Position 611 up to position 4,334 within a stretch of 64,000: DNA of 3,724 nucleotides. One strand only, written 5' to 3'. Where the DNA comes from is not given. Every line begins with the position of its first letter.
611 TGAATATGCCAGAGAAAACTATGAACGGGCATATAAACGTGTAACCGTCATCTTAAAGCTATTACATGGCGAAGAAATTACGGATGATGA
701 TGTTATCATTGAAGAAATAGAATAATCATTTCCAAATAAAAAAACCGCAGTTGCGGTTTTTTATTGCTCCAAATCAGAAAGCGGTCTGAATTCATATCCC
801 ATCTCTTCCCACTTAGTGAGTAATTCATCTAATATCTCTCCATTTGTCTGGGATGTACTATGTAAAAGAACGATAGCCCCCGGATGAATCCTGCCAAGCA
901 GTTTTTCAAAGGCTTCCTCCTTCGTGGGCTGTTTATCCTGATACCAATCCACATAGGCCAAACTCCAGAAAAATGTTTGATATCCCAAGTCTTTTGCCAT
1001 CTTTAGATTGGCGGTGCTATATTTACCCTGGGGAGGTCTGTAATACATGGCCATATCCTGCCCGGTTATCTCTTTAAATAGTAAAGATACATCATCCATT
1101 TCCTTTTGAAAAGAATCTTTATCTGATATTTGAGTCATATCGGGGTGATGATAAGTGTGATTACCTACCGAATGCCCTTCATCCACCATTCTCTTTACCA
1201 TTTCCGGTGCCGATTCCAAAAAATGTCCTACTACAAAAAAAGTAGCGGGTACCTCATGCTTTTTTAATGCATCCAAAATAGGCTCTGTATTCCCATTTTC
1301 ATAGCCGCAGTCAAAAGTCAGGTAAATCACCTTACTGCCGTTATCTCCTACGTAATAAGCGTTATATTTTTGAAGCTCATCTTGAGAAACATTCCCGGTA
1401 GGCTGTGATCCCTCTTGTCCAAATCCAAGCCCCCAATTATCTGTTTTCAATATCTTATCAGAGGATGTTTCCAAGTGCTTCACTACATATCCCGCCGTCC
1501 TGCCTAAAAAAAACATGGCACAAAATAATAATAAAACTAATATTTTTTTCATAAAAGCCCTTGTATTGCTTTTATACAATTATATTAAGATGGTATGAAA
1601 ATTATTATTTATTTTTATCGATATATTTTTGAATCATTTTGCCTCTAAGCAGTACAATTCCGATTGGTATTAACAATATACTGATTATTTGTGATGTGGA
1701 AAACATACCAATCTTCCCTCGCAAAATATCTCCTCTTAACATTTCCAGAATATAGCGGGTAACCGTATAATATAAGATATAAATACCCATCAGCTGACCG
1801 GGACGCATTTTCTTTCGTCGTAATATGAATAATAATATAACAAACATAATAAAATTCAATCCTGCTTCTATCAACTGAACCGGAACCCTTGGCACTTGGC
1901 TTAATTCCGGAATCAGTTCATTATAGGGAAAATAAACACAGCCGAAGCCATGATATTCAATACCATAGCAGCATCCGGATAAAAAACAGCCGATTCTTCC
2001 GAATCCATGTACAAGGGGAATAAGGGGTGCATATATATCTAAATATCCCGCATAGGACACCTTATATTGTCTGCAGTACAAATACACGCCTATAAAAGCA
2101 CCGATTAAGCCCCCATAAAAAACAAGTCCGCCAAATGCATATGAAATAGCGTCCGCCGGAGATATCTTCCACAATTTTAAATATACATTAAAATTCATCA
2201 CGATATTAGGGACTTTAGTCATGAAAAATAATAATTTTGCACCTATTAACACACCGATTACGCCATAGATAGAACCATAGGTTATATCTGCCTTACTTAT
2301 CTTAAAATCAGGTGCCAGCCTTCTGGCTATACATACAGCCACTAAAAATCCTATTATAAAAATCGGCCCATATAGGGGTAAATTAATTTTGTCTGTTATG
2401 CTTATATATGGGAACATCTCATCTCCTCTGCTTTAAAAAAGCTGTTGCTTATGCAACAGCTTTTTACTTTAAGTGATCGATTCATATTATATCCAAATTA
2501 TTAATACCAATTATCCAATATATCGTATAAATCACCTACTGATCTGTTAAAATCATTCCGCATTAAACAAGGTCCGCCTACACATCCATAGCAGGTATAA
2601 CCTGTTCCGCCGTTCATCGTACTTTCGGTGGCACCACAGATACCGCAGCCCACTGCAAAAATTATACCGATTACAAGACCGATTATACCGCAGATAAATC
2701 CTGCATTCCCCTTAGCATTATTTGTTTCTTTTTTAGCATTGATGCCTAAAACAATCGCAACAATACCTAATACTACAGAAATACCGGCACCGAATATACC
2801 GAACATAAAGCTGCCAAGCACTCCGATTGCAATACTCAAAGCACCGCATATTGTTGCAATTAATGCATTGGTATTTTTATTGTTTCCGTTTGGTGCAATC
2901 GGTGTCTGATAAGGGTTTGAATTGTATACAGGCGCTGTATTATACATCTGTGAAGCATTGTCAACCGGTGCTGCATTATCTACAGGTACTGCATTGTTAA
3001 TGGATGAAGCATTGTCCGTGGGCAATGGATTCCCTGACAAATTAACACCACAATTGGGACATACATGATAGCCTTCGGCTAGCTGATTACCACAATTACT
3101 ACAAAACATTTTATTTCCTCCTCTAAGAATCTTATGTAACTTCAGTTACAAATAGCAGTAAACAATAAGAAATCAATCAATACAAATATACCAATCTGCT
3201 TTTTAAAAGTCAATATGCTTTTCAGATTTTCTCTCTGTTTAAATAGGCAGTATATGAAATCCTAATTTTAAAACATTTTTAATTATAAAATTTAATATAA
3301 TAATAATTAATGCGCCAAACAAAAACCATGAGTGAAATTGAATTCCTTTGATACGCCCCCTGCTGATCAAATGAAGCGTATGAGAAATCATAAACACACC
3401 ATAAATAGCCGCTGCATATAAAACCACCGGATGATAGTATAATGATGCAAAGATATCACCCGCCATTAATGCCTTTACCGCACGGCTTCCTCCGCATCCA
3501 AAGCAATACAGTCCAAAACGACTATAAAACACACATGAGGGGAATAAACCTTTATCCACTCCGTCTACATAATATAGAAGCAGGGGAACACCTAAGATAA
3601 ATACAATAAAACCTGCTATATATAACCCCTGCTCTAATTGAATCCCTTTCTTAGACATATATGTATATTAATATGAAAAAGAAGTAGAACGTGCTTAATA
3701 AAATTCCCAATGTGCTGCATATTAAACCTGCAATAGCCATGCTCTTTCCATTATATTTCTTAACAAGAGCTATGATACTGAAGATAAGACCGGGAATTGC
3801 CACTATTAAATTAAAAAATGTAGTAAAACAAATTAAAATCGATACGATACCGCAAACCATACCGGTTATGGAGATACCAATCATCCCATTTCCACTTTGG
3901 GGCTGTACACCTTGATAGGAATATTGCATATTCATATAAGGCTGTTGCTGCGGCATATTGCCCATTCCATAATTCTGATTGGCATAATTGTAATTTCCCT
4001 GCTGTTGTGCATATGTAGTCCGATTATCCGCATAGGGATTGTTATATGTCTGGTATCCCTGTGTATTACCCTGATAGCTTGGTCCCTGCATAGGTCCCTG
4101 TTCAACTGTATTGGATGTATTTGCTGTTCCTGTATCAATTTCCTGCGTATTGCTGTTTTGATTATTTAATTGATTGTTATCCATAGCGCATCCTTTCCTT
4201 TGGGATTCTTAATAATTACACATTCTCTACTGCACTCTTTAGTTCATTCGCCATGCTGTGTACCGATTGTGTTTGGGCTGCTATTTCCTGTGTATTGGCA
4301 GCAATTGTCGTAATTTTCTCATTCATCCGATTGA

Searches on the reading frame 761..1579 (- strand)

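Call 23: search_protein_families(library=pfam, proteins=[window:761-1579:-], max_evalue=0.001)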
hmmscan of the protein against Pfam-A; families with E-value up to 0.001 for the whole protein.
window:761-1579:- (272 aa): 1 family
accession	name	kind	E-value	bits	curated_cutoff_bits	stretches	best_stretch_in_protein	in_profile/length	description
PF01522.26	Polysacc_deac_1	-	1.4e-38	132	23.1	1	79-202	3-123/124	Polysaccharide deacetylase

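Call 62: search_protein_families(library=ncbifam, proteins=[window:761-1579:-], max_evalue=0.001)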
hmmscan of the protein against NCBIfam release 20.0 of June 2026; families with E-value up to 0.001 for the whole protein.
window:761-1579:- (272 aa): 9 families
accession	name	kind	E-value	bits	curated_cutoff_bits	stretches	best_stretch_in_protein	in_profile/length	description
TIGR02884.1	spore_pdaA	equivalog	2.4e-90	302.2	298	1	48-270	1-223/224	delta-lactam-biosynthetic de-N-acetylase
TIGR02764.1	spore_ybaN_pdaB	equivalog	5e-47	160.2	237.4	1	79-270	2-190/191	polysaccharide deacetylase family sporulation protein PdaB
TIGR02873.1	spore_ylxY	hypoth_equivalog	3.5e-39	134.6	391.5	1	62-270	65-266/268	probable sporulation protein, polysaccharide deacetylase family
TIGR04243.1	nodulat_NodB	equivalog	1e-36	126.3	240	1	83-246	2-161/197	chitooligosaccharide deacetylase NodB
NF045821.1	PgAcgDacpgdA1_Bac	equivalog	4.7e-35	120.8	400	1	70-256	75-260/282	peptidoglycan-N-acetylglucosamine deacetylase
NF045820.1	PgAcgDacpgdA_Strep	equivalog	8e-27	94.1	800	1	70-270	256-447/463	peptidoglycan-N-acetylglucosamine deacetylase PgdA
NF045822.1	PgAcgDacpgdA2_Bac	equivalog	6.4e-25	88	400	1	59-265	51-256/274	peptidoglycan-N-acetylglucosamine deacetylase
TIGR03006.1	pepcterm_polyde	equivalog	2.6e-16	59.6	276.2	1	96-189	34-125/272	XrtA system polysaccharide deacetylase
TIGR03212.1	uraD_N-term-dom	equivalog_domain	5.8e-08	32.1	424.6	1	101-218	82-190/297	allantoinase PuuE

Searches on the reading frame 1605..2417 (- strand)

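Call 23: search_protein_families(library=pfam, proteins=[window:1605-2417:-], max_evalue=0.001)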
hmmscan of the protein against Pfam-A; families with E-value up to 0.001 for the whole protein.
window:1605-2417:- (270 aa): 1 family
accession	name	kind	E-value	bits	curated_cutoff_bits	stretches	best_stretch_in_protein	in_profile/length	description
PF01790.23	LGT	-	7.9e-47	160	24.9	1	6-257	5-238/240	Prolipoprotein diacylglyceryl transferase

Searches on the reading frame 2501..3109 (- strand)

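Call 23: search_protein_families(library=pfam, proteins=[window:2501-3109:-], max_evalue=0.001)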
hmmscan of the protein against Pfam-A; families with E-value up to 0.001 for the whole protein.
window:2501-3109:- (202 aa): 2 families
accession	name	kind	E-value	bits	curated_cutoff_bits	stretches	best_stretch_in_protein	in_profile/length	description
PF13240.11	Zn_Ribbon_1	-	2.7e-05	24.2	25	1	2-21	1-20/23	zinc-ribbon domain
PF13248.11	Zn_ribbon_3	-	0.00017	21.4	27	1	3-24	5-26/26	zinc-ribbon domain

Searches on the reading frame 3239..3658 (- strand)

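Call 23: search_protein_families(library=pfam, proteins=[window:3239-3658:-], max_evalue=0.001)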
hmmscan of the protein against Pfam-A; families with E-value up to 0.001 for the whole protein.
window:3239-3658:- (139 aa): 1 family
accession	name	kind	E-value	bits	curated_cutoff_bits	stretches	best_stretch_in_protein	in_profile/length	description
PF10825.13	DUF2752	-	2e-14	53.8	27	1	42-89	1-48/49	Protein of unknown function (DUF2752)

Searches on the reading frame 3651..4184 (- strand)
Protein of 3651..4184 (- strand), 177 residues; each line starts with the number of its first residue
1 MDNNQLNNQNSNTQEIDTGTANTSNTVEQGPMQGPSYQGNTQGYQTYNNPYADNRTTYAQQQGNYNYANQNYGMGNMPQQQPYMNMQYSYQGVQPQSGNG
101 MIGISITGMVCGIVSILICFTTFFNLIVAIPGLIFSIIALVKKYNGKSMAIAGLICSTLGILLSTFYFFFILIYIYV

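Call 23: search_protein_families(library=pfam, proteins=[window:3651-4184:-], max_evalue=0.001)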
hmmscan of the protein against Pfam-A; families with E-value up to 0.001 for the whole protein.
window:3651-4184:- (177 aa): 1 family
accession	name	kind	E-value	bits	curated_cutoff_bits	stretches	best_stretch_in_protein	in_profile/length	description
PF13828.11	DUF4190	-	3.3e-09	36.8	35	1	105-165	2-60/62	Domain of unknown function (DUF4190)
